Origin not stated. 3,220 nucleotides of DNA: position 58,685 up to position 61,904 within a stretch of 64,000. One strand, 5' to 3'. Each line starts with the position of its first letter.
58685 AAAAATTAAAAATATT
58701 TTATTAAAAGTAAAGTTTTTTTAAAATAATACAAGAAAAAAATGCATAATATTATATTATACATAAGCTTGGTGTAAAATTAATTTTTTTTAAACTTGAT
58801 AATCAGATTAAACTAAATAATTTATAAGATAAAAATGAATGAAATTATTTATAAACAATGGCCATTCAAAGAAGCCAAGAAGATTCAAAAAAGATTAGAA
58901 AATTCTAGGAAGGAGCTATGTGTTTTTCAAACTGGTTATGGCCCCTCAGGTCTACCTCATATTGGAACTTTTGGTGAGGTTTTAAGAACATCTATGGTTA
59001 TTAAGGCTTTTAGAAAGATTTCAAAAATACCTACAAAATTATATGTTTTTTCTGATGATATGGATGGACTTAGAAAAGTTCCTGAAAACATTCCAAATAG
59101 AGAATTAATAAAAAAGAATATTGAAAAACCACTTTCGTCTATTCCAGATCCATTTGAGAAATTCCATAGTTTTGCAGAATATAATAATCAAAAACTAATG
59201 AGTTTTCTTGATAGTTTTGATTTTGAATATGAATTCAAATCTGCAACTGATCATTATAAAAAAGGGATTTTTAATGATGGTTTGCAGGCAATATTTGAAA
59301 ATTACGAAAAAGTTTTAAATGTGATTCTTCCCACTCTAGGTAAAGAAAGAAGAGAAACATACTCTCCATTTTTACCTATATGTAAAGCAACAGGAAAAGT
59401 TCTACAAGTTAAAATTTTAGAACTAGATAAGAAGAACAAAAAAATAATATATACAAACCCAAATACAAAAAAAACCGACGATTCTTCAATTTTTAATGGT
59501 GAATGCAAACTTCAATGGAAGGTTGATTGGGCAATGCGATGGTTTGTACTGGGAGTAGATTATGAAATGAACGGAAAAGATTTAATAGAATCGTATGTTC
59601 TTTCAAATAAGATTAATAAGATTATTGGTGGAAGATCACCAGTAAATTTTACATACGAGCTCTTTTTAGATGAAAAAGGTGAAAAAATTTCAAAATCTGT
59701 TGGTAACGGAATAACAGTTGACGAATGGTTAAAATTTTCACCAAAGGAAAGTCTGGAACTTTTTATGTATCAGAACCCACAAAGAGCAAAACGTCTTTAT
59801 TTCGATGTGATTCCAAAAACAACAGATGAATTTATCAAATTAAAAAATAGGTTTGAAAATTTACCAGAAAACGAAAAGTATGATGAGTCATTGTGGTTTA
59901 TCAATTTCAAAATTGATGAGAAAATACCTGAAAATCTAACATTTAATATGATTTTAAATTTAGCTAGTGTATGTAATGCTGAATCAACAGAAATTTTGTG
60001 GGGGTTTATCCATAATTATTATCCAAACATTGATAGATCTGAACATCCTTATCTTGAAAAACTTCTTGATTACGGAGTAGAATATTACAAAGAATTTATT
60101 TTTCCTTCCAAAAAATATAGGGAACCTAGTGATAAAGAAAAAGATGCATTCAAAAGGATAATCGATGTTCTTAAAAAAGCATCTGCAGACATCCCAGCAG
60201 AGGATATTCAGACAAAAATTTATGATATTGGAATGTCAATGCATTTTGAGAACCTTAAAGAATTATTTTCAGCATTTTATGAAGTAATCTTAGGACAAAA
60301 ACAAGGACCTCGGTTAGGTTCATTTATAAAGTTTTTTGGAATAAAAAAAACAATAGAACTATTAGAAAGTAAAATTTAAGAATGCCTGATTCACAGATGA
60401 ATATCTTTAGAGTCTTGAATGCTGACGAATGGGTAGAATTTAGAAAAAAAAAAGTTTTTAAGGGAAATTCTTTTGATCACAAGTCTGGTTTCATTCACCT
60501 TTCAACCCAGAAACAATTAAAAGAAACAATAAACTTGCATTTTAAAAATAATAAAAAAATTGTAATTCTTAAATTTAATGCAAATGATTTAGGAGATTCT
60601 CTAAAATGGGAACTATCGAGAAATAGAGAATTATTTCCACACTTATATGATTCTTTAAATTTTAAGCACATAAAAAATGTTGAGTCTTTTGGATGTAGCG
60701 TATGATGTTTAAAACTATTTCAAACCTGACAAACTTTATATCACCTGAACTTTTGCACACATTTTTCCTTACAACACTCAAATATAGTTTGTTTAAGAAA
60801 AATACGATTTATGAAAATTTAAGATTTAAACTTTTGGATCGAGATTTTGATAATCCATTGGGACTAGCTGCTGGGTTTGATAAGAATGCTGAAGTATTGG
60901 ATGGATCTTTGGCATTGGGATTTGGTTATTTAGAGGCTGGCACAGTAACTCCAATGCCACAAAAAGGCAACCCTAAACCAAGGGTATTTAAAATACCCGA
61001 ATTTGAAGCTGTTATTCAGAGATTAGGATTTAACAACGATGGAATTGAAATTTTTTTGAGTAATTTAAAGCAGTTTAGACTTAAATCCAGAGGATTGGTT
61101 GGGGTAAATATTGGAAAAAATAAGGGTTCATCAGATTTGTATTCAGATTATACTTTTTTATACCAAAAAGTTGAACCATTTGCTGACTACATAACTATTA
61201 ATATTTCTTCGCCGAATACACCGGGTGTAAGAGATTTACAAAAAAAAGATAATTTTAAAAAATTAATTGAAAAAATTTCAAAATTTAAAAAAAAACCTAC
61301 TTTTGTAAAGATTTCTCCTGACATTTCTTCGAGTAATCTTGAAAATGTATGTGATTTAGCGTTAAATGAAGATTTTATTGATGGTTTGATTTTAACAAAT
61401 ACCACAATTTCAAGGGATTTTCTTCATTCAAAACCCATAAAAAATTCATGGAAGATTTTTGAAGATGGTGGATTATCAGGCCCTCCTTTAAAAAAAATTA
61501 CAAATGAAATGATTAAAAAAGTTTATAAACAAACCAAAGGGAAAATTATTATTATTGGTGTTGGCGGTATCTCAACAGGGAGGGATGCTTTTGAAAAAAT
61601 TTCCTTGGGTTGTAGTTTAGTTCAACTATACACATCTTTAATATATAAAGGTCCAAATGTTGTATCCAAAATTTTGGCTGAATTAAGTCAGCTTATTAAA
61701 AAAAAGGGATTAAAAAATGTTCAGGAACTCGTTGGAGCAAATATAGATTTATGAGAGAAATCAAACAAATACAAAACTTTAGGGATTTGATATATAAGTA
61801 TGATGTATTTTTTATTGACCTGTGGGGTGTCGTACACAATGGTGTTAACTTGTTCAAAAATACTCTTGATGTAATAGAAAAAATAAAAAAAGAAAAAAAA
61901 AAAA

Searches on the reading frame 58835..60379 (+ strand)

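Call 94: search_protein_families(library=ncbifam, proteins=[window:58835-60379:+], max_evalue=1e-10)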
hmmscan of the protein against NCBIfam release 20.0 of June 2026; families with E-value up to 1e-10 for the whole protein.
window:58835-60379:+ (514 aa): 2 families
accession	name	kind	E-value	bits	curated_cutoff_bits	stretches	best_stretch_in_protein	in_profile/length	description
NF001968.0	PRK00750.1-2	equivalog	6.5e-221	734.3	648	1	6-513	12-522/528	lysine--tRNA ligase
TIGR00467.1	lysS_arch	equivalog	1.4e-59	202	147.55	1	21-508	12-509/515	lysine--tRNA ligase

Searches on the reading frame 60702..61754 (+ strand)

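Call 94: search_protein_families(library=ncbifam, proteins=[window:60702-61754:+], max_evalue=1e-10)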
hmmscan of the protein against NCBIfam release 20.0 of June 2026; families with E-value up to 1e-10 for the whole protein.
window:60702-61754:+ (350 aa): 15 families
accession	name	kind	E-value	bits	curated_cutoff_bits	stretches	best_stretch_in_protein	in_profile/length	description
NF003645.0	PRK05286.1-2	equivalog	8.2e-117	390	366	1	4-348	7-355/359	quinone-dependent dihydroorotate dehydrogenase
TIGR01036.1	pyrD_sub2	equivalog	1.9e-107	359.1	200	1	30-347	35-354/356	dihydroorotate dehydrogenase (quinone)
NF003652.0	PRK05286.2-5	equivalog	1.6e-105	353.2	267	1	36-340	47-352/353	quinone-dependent dihydroorotate dehydrogenase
NF003650.0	PRK05286.2-3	equivalog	3.6e-99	332.3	477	1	38-348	71-389/393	quinone-dependent dihydroorotate dehydrogenase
NF003648.0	PRK05286.2-1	equivalog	2.2e-95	319.6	433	1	38-347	49-355/360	quinone-dependent dihydroorotate dehydrogenase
NF003646.0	PRK05286.1-4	equivalog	4.1e-94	315.2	457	1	13-330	13-338/341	quinone-dependent dihydroorotate dehydrogenase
NF003651.0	PRK05286.2-4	equivalog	6.3e-92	308.1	448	1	39-347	61-375/377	quinone-dependent dihydroorotate dehydrogenase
NF003649.0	PRK05286.2-2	equivalog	8.2e-91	304.6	505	1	26-348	34-350/351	quinone-dependent dihydroorotate dehydrogenase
NF003644.0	PRK05286.1-1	equivalog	1.9e-86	290.2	418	1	4-327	4-335/336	quinone-dependent dihydroorotate dehydrogenase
NF003647.0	PRK05286.1-5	equivalog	9.5e-69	231.9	619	1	30-346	37-352/354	quinone-dependent dihydroorotate dehydrogenase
TIGR01037.2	pyrD_sub1_fam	subfamily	3.7e-35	121.5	270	1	41-346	2-298/300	dihydroorotate dehydrogenase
NF005574.0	PRK07259.1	equivalog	9.8e-35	119.9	269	1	39-346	4-301/304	dihydroorotate dehydrogenase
NF041011.1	dihydoor_dh_Arch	equivalog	1.4e-33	116.3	330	1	72-347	33-287/289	dihydroorotate dehydrogenase PyrD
NF002702.0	PRK02506.1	equivalog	1.9e-27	96.2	301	1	75-345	40-307/313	dihydroorotate oxidase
NF006183.0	PRK08318.1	equivalog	1.4e-20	73.5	335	1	160-347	126-319/422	NAD-dependent dihydropyrimidine dehydrogenase subunit PreA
